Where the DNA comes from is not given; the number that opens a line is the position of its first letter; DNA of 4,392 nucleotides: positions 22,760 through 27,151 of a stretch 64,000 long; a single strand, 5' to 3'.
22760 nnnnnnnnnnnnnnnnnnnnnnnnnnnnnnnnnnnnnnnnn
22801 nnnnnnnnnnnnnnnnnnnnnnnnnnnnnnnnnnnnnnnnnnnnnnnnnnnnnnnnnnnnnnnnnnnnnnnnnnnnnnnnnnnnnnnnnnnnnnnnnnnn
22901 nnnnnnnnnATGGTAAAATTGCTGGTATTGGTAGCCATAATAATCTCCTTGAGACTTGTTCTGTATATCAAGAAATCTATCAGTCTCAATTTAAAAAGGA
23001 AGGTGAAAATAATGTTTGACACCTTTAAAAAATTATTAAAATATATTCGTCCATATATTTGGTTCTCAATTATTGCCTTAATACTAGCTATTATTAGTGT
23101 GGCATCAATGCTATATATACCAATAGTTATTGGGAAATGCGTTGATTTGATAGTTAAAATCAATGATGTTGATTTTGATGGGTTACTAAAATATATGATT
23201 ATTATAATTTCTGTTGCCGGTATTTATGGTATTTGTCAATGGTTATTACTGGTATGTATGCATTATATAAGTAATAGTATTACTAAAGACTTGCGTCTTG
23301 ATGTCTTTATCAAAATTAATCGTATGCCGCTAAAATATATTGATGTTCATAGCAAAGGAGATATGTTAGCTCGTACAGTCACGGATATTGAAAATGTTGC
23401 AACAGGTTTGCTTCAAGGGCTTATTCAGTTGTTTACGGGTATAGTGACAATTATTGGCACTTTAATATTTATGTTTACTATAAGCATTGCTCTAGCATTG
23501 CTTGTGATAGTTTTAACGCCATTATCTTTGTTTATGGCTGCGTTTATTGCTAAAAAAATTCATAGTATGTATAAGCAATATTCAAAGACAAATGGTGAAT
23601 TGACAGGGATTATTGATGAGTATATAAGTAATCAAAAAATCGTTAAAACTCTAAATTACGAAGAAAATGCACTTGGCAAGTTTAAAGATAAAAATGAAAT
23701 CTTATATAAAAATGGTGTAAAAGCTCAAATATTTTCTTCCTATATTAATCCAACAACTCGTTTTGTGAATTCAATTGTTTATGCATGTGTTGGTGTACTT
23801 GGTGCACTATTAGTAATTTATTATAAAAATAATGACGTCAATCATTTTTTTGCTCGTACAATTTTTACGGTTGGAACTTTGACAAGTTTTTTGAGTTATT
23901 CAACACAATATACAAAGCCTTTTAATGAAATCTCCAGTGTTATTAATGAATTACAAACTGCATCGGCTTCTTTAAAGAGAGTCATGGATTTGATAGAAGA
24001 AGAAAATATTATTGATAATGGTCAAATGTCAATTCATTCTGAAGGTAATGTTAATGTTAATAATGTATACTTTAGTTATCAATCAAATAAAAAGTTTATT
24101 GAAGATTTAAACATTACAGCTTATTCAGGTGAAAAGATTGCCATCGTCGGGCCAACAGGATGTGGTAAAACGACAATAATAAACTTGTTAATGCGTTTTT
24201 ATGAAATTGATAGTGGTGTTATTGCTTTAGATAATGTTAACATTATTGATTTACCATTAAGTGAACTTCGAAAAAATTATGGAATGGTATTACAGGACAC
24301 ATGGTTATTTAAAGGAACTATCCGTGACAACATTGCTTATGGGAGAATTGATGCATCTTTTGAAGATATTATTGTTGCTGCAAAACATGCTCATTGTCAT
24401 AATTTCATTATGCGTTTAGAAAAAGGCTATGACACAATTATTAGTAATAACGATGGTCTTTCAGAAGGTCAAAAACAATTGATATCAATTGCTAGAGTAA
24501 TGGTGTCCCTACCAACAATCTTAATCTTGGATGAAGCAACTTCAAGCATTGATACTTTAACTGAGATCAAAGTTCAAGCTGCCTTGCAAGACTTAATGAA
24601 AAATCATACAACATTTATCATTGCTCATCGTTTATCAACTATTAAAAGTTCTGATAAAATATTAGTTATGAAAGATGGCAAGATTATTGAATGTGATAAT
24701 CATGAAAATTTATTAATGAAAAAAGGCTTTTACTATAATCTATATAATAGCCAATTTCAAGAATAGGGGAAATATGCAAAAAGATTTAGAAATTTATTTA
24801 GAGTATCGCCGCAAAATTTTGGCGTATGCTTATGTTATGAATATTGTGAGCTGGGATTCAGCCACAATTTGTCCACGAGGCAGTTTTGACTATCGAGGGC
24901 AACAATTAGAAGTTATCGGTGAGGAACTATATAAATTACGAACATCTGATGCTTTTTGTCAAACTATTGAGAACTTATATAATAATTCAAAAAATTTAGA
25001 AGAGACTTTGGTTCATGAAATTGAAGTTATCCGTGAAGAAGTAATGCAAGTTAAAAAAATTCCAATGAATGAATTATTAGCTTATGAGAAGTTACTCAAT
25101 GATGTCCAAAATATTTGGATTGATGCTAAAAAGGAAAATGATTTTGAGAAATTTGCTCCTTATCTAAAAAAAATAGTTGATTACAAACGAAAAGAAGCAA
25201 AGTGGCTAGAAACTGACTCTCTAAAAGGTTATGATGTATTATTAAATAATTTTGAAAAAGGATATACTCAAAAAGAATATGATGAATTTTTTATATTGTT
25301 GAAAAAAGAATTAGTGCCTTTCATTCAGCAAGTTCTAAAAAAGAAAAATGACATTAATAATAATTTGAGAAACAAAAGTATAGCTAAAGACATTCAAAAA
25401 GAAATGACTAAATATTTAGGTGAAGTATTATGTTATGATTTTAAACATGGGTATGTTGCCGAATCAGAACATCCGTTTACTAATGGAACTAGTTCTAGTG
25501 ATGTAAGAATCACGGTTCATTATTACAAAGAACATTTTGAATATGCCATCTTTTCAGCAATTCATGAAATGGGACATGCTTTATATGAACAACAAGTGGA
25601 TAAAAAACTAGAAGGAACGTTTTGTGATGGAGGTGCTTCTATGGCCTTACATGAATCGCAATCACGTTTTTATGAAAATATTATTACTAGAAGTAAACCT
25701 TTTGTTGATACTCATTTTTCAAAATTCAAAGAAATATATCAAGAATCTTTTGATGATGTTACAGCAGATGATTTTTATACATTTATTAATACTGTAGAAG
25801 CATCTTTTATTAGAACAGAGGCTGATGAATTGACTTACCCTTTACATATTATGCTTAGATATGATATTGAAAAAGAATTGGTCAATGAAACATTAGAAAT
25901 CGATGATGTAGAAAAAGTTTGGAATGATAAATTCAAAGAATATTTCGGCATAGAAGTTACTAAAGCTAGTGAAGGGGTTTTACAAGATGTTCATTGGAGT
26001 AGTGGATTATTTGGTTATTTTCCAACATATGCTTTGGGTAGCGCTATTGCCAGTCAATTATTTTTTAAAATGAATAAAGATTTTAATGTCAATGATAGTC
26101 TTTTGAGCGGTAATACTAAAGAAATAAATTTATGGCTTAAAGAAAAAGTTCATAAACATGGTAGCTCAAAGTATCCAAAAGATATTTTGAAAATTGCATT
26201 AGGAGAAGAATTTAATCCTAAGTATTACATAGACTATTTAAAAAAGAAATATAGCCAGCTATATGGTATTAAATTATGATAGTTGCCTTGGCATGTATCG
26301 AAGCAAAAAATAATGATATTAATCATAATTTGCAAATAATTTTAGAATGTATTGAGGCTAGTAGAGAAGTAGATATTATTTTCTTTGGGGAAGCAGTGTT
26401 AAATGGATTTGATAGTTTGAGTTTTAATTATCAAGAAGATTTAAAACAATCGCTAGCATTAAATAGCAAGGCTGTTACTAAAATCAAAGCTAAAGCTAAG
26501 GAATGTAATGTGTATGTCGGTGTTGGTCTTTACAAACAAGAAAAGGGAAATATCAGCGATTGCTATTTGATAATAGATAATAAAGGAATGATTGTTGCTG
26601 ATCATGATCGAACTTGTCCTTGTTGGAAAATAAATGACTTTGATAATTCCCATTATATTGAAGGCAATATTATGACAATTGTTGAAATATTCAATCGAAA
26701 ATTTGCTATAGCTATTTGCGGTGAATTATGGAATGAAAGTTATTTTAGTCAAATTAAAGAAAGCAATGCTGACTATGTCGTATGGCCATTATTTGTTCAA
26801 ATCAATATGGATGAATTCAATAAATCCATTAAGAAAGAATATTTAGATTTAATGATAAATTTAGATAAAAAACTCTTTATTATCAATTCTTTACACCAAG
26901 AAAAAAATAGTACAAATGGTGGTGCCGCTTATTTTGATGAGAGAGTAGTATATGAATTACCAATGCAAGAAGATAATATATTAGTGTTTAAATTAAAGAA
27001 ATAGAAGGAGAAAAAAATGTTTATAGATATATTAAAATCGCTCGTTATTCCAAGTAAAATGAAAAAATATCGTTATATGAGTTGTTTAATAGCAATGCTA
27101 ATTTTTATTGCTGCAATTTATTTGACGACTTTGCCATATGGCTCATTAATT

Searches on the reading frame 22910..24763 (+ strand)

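Call 53: search_protein_families(library=pfam, proteins=[window:22910-24763:+], max_evalue=0.00001)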
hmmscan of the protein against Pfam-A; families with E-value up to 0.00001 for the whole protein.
window:22910-24763:+ (618 aa): 3 families
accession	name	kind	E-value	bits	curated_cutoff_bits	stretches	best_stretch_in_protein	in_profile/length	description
PF00664.28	ABC_membrane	-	1.5e-47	163.1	28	1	54-321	2-268/274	ABC transporter transmembrane region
PF00005.33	ABC_tran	-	1.5e-27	97.3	25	1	398-545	2-137/137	ABC transporter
PF02463.25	SMC_N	-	1.3e-06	28.4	40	0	516-587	136-211/220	RecF/RecN/SMC N terminal domain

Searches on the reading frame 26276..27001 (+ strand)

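Call 53: search_protein_families(library=pfam, proteins=[window:26276-27001:+], max_evalue=0.00001)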
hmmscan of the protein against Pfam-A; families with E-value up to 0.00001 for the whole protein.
window:26276-27001:+ (242 aa): 1 family
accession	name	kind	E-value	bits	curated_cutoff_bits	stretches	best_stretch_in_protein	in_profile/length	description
PF00795.27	CN_hydrolase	-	6.4e-11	42.5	23.2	1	3-190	2-187/256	Carbon-nitrogen hydrolase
